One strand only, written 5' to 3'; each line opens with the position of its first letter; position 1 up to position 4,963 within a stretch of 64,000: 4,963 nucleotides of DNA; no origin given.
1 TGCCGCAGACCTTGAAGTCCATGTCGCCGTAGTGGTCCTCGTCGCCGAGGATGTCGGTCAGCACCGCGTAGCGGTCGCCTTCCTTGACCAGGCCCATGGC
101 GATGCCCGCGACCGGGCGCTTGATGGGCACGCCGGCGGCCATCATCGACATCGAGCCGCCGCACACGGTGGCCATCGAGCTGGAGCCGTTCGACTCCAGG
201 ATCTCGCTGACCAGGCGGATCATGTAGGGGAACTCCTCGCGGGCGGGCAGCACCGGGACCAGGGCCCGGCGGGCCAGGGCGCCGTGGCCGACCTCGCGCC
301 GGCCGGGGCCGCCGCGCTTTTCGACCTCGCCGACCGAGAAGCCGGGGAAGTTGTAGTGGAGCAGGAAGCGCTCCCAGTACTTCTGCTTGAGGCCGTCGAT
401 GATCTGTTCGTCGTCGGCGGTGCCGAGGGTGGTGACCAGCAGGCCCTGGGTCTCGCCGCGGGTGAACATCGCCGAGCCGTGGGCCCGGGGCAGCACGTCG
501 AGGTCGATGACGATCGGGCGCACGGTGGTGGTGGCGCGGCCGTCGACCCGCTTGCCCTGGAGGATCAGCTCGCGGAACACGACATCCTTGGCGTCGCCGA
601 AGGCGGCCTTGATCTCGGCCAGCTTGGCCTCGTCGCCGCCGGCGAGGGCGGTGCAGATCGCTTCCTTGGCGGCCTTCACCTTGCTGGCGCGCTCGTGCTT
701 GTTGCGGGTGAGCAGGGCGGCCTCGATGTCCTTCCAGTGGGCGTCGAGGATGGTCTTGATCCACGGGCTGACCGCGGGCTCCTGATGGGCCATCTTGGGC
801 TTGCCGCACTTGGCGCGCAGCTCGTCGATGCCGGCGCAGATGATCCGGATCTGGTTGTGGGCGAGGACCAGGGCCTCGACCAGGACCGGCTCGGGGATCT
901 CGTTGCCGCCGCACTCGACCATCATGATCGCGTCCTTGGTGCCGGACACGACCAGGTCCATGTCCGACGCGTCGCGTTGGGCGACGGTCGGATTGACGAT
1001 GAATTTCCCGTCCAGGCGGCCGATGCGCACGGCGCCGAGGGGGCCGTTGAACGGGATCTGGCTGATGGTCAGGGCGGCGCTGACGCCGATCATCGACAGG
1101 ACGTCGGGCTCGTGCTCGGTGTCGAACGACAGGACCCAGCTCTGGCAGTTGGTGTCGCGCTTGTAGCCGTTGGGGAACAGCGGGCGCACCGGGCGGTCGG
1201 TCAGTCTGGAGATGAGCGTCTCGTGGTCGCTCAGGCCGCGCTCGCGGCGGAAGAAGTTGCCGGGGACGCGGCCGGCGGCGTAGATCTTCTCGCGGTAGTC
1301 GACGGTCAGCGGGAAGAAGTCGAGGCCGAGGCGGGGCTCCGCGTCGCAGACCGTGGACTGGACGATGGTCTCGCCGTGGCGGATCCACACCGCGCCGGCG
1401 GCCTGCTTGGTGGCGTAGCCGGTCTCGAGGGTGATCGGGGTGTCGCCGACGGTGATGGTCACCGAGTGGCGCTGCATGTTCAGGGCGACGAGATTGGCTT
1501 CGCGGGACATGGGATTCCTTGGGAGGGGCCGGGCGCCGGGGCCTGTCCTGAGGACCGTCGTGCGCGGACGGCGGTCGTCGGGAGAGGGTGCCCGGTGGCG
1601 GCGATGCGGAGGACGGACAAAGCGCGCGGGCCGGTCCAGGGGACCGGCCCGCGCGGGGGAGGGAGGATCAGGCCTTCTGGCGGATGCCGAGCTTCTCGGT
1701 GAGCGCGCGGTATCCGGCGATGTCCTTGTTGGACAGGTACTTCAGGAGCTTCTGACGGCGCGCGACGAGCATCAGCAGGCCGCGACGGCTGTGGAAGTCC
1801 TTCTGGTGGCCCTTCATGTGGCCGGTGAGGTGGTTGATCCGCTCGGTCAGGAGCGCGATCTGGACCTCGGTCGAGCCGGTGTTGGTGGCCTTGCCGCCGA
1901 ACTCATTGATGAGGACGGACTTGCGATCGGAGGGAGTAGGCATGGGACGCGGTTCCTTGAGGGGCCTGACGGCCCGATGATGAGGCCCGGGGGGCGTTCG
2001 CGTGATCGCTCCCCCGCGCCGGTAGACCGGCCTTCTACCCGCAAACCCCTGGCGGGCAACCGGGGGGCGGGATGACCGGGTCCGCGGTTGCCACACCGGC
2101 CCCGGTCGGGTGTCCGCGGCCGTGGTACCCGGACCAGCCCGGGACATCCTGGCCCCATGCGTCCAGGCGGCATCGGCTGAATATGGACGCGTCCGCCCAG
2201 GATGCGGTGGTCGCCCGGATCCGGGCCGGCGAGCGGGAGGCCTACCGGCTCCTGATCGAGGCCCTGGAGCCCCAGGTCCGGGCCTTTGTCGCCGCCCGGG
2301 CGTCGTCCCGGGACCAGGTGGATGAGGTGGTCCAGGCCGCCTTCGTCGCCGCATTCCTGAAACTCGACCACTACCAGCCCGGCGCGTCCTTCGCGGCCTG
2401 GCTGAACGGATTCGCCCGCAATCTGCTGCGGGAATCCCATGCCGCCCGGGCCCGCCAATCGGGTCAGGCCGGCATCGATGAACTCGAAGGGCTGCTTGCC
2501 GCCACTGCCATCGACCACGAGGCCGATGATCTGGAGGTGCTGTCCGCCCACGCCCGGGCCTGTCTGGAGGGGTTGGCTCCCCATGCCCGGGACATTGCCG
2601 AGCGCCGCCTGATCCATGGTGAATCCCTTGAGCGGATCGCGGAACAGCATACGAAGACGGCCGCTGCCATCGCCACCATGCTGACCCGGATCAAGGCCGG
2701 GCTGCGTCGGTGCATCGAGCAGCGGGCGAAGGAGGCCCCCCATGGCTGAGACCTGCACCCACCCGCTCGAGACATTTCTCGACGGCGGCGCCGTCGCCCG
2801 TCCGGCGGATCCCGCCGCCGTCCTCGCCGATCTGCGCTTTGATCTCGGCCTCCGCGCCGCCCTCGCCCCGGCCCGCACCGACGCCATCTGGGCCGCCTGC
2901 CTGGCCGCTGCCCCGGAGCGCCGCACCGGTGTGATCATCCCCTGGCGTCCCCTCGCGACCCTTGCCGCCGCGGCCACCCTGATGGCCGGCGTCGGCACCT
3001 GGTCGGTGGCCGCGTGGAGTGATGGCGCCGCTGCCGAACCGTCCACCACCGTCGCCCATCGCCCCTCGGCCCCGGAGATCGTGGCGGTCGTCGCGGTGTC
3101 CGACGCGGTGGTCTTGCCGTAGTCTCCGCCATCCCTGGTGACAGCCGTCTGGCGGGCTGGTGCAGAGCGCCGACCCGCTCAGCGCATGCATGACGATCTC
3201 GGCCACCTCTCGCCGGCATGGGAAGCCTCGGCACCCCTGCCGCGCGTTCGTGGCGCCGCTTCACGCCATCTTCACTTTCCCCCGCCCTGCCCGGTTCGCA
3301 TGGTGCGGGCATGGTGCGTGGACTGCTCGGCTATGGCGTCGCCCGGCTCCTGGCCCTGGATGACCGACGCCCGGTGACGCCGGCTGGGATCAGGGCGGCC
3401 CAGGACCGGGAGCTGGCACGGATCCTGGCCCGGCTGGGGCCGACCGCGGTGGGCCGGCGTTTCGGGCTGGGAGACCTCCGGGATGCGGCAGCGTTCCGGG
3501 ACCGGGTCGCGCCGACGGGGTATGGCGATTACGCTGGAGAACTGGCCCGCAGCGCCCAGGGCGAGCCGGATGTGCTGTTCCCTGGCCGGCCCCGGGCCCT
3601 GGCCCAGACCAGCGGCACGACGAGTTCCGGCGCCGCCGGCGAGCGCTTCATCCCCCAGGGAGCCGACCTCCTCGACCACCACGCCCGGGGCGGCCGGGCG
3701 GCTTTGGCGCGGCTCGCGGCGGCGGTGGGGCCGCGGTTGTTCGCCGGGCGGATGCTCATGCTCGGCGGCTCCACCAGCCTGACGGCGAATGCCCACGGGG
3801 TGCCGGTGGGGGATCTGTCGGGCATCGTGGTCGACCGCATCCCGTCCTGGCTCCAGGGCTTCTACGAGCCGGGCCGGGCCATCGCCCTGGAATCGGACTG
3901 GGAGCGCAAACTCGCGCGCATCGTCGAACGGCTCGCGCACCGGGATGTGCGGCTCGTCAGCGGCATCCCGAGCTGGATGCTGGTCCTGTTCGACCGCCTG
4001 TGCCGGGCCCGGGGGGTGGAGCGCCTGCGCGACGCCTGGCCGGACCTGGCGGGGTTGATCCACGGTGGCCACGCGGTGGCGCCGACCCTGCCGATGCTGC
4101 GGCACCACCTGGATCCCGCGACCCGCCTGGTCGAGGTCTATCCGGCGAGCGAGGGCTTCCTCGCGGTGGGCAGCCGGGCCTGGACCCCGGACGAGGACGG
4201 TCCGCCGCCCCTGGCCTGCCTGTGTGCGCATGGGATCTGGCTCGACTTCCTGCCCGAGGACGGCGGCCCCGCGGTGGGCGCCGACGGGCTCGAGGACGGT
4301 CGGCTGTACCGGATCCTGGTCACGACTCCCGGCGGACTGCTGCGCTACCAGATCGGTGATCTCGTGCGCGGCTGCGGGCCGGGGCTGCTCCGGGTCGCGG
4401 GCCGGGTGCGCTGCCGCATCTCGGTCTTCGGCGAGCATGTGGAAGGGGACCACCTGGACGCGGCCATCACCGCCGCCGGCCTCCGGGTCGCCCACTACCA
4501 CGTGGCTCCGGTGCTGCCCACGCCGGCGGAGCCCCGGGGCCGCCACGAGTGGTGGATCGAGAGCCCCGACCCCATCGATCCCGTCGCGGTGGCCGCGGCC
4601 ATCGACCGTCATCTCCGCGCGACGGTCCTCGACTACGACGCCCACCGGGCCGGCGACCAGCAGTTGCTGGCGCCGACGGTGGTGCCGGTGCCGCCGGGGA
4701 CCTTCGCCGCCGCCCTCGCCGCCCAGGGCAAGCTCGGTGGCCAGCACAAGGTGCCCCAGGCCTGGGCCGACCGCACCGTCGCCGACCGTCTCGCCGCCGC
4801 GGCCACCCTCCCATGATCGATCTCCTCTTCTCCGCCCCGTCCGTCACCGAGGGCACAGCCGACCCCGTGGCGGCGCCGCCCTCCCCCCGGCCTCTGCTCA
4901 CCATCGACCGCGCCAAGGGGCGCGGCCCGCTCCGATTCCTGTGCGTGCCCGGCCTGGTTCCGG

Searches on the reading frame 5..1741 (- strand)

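Call 11: search_protein_families(library=pfam, proteins=[window:5-1741:-], max_evalue=0.0001)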
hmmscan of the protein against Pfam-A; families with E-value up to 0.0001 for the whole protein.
window:5-1741:- (579 aa): 3 families
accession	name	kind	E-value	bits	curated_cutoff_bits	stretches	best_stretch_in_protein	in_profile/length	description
PF01138.27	RNase_PH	-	4.7e-44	150.4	25.5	2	407-539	2-130/130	3' exoribonuclease family, domain 1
PF03725.20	RNase_PH_C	-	1.5e-14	54.1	20.8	1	234-296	2-66/67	3' exoribonuclease family, domain 2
PF03726.19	PNPase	-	2.1e-08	35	24.6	1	335-402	10-80/81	Polyribonucleotide nucleotidyltransferase, RNA binding domain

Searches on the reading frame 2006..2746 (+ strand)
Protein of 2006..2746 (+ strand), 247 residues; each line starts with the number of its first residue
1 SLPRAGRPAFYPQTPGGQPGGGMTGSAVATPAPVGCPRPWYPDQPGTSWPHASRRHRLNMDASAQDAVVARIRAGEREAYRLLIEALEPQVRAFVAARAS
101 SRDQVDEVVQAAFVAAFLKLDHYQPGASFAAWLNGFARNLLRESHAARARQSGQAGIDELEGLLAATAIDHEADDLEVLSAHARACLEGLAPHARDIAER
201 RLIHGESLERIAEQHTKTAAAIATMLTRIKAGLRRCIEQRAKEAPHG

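Call 11: search_protein_families(library=pfam, proteins=[window:2006-2746:+], max_evalue=0.0001)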
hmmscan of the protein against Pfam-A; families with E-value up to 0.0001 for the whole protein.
window:2006-2746:+ (247 aa): 1 family
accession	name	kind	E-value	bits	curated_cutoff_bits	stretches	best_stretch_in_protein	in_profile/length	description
PF04542.20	Sigma70_r2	-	3.2e-09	36.9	24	1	83-150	1-70/71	Sigma-70 region 2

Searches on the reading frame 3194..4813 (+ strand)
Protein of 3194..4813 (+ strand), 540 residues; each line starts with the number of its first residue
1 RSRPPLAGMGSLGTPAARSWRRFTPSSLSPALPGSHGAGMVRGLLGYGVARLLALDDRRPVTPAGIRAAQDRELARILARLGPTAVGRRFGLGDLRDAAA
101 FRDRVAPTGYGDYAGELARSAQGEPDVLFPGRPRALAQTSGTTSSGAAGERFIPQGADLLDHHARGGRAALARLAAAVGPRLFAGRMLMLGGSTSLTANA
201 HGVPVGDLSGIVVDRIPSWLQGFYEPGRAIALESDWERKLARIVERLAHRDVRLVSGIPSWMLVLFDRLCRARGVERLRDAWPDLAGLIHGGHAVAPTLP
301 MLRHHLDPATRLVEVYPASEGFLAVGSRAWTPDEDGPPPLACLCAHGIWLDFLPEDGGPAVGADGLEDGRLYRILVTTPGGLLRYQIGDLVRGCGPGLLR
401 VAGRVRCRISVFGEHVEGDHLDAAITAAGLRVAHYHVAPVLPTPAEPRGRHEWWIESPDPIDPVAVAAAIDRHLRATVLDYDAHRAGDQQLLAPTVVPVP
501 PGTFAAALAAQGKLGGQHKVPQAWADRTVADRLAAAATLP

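Call 11: search_protein_families(library=pfam, proteins=[window:3194-4813:+], max_evalue=0.0001)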
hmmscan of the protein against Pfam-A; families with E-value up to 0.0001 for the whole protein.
window:3194-4813:+ (540 aa): 3 families
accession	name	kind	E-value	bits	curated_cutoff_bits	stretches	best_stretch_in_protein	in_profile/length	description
PF03321.19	GH3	-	1.9e-21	77.1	23.6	1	67-237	13-180/304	GH3 family N-terminal domain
PF23572.1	GH3_C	-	5.2e-12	46.9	23.6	1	423-525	5-116/119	GH3 family C-terminal domain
PF23571.1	GH3_M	-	3.7e-07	30.6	23.6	1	344-392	4-59/75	GH3 family central domain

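Call 32: search_protein_families(library=ncbifam, proteins=[window:3194-4813:+], max_evalue=0.001)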
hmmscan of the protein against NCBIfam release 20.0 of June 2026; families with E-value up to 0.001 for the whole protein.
window:3194-4813:+ (540 aa): 1 family
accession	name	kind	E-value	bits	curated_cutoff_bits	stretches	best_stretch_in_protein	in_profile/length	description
NF052613.1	OlsH_GH3_orni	equivalog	1.2e-77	261.6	620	1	58-530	30-504/524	lyso-ornithine lipid synthetase OlsH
